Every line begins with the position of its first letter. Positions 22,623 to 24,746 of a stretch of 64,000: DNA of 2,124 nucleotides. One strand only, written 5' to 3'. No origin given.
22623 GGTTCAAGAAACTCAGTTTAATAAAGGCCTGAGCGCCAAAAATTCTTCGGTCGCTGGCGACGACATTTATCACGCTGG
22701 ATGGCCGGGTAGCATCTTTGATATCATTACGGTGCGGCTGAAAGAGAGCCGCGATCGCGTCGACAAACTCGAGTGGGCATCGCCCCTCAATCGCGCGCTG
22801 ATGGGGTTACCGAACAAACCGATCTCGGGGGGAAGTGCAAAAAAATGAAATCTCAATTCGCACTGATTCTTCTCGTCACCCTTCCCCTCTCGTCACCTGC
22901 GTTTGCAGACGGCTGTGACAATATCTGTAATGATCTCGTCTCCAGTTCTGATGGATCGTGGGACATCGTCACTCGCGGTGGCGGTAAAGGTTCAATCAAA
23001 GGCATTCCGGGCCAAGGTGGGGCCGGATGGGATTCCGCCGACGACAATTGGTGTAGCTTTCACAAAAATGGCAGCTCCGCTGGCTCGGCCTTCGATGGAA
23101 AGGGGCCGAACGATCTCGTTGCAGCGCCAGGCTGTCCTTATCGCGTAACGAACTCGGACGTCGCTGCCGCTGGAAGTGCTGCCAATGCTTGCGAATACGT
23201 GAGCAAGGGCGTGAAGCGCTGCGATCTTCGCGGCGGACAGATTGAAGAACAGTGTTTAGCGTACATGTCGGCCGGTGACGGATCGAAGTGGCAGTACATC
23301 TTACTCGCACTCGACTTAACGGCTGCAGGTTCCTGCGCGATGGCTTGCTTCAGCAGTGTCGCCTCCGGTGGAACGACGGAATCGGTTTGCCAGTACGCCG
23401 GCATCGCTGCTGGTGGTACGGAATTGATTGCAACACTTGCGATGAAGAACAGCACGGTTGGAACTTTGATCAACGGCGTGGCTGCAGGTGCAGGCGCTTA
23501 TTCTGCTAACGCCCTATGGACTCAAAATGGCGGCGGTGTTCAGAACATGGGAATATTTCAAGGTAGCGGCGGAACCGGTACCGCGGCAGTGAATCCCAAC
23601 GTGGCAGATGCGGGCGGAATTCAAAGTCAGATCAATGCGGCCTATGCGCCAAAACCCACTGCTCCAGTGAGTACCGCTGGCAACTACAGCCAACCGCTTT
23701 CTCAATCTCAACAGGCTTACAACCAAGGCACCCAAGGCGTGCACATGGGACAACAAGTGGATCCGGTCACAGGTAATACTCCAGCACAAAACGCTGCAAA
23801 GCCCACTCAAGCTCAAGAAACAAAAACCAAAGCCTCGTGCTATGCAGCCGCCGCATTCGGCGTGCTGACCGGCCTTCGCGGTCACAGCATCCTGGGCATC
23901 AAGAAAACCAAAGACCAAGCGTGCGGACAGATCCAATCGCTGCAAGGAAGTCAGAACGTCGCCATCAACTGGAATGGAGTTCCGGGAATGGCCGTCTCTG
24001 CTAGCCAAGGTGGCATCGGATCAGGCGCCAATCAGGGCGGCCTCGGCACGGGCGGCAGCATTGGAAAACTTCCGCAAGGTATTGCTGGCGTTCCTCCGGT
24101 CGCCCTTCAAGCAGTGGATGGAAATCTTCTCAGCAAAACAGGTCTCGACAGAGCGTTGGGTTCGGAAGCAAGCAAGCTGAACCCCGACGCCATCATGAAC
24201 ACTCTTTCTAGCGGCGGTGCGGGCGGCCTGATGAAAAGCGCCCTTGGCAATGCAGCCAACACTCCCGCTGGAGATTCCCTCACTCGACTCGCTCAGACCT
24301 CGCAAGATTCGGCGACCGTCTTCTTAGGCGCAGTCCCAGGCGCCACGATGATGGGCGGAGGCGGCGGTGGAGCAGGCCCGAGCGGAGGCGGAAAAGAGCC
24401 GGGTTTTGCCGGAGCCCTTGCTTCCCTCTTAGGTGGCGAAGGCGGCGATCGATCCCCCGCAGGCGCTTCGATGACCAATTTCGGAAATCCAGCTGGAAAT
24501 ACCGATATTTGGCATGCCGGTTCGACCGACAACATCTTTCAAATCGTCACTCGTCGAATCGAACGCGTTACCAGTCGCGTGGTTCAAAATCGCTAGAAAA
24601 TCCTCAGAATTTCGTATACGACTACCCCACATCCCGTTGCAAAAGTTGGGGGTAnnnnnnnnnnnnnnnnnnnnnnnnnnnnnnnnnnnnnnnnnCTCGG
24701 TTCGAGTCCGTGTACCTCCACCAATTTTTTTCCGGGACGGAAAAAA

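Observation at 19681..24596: Shared C-terminal module in all four cluster proteins: poly-Gly, G-F/L-x-x-L-x-x-L-hydrophobic-G, then an (I/L)-F-x-x-(I/V)-(T/H)-x-R basic helix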

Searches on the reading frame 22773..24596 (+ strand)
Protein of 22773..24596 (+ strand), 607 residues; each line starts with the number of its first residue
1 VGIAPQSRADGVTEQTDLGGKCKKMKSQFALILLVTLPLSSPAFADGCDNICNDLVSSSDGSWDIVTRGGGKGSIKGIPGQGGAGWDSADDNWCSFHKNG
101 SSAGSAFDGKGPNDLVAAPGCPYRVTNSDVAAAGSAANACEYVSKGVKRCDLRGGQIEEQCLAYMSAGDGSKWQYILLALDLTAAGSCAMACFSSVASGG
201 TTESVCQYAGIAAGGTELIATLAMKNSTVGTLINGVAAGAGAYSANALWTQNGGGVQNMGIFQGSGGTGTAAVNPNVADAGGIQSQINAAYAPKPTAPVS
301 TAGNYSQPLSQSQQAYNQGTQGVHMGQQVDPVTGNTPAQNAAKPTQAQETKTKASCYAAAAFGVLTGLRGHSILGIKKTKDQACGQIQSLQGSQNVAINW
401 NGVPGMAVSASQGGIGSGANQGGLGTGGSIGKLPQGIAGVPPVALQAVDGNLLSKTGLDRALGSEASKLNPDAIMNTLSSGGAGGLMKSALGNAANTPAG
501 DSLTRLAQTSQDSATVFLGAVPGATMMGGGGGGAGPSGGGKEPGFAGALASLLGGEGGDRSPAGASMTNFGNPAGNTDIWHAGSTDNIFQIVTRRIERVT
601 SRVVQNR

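Call 3: search_protein_families(library=pfam, proteins=[window:22773-24596:+], max_evalue=1)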
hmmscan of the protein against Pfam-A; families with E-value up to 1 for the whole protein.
window:22773-24596:+ (607 aa): 0 families

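Call 4: search_protein_families(library=ncbifam, proteins=[window:22773-24596:+], max_evalue=1)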
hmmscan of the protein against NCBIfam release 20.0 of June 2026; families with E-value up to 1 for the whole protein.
window:22773-24596:+ (607 aa): 0 families

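Call 7: find_homologous_proteins(query=window:22845-24596:+, max_evalue=0.001)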
Query window:22845-24596:+ (583 aa): 3 proteins with E <= 0.001 among 8000 candidates.
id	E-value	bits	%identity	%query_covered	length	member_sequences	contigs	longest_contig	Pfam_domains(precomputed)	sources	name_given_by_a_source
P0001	0.0e+0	1264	100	100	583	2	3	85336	-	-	-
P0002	0.0e+0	1057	86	100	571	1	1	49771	-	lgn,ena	-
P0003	6.3e-15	73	27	31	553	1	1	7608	-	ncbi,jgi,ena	jgi:hypothetical protein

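Call 8: find_encoding_contigs(protein=P0002, flank=10000, max_places=4)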
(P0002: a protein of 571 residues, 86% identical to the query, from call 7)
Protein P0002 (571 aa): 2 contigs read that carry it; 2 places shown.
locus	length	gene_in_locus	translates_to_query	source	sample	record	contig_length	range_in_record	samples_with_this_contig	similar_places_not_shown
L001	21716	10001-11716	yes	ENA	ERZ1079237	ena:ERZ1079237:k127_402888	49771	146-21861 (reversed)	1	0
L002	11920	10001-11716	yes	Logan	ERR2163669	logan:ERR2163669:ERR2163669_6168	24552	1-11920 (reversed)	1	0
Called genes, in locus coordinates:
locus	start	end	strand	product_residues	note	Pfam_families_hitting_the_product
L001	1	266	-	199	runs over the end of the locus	PF25087:GMPPB_C (faint), PF21711:DCTN5 (weak), PF25084:LbH_EIF2B (weak), PF00132:Hexapep (weak), PF14602:Hexapep_2 (weak), PF00132:Hexapep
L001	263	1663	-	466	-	PF00919:UPF0004, PF04055:Radical_SAM, PF01938:TRAM (faint)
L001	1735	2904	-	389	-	PF00512:HisKA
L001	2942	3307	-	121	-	PF01597:GCV_H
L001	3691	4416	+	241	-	-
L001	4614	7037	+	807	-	-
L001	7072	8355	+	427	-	-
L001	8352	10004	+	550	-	-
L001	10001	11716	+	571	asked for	-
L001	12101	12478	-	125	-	PF01627:Hpt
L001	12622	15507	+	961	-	PF03924:CHASE, PF00989:PAS, PF08448:PAS_4 (weak), PF13188:PAS_8 (weak), PF13426:PAS_9, PF00512:HisKA, PF02518:HATPase_c, PF00072:Response_reg, +1 more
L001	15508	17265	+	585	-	PF00512:HisKA, PF02518:HATPase_c, PF23198:PDE8A_N (faint), PF00072:Response_reg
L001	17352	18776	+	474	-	PF00072:Response_reg, PF13487:HD_5, PF01966:HD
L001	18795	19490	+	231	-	PF09335:VTT_dom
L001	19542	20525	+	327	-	PF00989:PAS, PF13426:PAS_9, PF00990:GGDEF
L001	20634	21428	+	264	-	PF00132:Hexapep, PF14602:Hexapep_2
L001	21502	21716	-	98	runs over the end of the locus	PF05635:23S_rRNA_IVP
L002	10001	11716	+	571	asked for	-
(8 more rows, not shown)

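Call 9: find_encoding_contigs(protein=P0003, flank=10000, max_places=4)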
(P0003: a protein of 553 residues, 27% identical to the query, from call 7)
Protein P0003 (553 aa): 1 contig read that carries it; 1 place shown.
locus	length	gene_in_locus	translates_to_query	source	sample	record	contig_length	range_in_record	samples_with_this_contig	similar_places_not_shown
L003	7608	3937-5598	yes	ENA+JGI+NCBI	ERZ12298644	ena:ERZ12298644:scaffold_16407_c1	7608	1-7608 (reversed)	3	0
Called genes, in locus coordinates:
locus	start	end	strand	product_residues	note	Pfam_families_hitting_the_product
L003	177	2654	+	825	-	-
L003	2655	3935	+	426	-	-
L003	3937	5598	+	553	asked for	-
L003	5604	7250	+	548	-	-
